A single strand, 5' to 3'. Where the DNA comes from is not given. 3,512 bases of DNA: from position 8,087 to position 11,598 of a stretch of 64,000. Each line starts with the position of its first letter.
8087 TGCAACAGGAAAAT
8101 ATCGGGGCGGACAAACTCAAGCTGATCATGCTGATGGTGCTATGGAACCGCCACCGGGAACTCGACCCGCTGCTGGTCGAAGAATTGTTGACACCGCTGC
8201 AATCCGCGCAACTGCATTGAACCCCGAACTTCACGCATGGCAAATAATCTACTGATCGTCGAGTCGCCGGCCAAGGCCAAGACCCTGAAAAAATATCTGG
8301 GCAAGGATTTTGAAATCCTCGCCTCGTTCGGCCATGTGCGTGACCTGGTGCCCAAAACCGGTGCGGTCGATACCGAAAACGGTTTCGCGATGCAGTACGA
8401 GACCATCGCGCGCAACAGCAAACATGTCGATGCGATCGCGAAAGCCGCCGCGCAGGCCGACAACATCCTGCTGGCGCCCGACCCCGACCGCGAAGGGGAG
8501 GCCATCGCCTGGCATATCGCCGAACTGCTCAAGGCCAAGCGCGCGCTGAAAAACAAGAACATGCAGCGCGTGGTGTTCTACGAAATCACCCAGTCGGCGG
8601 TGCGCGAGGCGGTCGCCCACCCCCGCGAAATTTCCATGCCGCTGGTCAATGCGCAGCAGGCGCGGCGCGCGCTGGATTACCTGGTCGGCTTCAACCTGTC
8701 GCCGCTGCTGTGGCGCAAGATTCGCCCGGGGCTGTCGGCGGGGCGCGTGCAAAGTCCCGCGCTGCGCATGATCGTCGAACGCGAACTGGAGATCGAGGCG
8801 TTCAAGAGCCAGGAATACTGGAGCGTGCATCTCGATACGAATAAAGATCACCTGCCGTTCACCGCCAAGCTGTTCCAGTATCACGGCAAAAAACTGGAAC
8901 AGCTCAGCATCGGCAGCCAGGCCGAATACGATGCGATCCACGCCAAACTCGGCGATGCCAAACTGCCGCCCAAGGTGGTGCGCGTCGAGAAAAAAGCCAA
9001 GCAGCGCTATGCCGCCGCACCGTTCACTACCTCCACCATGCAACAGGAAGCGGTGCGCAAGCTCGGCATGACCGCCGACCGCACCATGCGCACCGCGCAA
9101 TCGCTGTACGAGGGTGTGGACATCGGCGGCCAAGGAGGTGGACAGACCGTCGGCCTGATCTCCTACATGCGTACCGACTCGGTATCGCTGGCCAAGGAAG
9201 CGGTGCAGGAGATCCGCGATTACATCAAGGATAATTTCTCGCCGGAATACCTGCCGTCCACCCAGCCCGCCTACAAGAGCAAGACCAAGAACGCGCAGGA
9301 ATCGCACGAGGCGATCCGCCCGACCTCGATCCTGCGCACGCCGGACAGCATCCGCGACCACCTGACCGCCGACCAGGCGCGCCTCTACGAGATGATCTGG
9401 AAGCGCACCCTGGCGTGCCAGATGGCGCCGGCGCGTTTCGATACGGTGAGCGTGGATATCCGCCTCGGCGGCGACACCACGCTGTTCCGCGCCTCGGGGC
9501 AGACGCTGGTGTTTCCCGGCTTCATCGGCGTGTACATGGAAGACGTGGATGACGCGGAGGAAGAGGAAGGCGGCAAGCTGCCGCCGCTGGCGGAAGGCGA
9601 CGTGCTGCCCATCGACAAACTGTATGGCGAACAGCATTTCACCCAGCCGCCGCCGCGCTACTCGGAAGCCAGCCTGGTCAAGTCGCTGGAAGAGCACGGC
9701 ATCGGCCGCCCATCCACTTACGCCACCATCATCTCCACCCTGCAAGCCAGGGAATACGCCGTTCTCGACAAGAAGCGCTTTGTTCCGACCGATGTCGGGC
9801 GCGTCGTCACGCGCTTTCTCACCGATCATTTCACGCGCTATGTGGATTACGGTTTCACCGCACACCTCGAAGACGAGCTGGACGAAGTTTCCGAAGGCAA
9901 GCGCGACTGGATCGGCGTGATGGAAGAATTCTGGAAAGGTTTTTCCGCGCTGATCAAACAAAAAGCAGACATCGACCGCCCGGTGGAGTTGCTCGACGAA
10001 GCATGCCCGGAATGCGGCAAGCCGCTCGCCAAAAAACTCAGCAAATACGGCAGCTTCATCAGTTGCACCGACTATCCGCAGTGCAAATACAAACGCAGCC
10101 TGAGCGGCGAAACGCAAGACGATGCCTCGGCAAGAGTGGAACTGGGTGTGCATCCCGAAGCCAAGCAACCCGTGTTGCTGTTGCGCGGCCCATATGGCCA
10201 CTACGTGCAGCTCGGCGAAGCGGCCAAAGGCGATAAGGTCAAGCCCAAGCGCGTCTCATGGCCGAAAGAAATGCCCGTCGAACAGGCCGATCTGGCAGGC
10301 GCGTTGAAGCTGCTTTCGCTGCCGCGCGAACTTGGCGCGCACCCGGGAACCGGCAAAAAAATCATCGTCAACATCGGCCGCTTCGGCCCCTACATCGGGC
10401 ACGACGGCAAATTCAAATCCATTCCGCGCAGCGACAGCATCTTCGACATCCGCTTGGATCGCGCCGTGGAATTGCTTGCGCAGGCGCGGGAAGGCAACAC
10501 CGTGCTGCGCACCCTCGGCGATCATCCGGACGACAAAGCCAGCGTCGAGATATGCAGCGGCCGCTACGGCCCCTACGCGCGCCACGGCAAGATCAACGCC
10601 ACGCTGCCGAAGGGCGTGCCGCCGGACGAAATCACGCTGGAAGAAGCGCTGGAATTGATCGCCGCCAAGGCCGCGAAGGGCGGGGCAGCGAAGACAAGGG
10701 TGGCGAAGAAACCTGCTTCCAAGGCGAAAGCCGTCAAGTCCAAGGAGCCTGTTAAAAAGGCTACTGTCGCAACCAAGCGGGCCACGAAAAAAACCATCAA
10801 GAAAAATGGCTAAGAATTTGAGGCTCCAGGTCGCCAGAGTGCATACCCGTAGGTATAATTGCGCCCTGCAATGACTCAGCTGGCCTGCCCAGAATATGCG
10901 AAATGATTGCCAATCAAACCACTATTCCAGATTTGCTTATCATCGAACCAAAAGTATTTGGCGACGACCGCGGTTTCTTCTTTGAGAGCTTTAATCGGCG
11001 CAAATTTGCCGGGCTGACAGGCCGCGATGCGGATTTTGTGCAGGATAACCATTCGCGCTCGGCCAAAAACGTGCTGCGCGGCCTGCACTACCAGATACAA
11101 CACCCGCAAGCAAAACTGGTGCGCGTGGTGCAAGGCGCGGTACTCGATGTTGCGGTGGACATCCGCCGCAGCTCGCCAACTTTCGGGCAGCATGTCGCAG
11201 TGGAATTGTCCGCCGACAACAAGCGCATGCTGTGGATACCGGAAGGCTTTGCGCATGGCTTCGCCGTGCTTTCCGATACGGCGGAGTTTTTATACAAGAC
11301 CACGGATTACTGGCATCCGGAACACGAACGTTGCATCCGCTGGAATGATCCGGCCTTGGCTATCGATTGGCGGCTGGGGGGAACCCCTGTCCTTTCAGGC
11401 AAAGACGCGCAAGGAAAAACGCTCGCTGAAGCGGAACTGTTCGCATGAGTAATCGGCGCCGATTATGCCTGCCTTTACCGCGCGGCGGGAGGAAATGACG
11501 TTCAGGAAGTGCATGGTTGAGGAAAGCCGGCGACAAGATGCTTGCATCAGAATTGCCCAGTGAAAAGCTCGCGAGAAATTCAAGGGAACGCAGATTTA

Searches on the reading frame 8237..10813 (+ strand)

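Call 3: search_protein_families(library=pfam, proteins=[window:8237-10813:+], max_evalue=0.01)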
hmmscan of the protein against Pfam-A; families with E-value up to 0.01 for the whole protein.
window:8237-10813:+ (858 aa): 4 families
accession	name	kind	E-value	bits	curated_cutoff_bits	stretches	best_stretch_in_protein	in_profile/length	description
PF01131.25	Topoisom_bac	-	2.6e-126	422.4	35.1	1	132-562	2-410/411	DNA topoisomerase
PF13368.11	Toprim_C_rpt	-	8.7e-52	173.3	22.3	3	763-819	1-57/57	Topoisomerase C-terminal repeat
PF01751.28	Toprim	-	3.1e-20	72.6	23.1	1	5-116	2-95/96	Toprim domain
PF01396.24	Zn_ribbon_Top1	-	1.8e-12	47.2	32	1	588-622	2-36/39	Topoisomerase DNA binding C4 zinc finger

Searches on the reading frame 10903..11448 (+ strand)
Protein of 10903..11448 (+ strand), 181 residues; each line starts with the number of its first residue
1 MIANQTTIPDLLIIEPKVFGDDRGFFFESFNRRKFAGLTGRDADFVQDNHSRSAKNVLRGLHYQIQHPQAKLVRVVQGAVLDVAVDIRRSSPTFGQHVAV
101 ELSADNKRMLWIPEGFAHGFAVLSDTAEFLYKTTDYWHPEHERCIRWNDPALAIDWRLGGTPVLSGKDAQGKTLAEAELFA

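Call 3: search_protein_families(library=pfam, proteins=[window:10903-11448:+], max_evalue=0.01)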
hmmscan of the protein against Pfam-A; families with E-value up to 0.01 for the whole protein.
window:10903-11448:+ (181 aa): 1 family
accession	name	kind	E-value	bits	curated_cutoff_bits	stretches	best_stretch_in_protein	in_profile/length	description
PF00908.23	dTDP_sugar_isom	-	1.2e-76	256.6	27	1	5-176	1-168/168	dTDP-4-dehydrorhamnose 3,5-epimerase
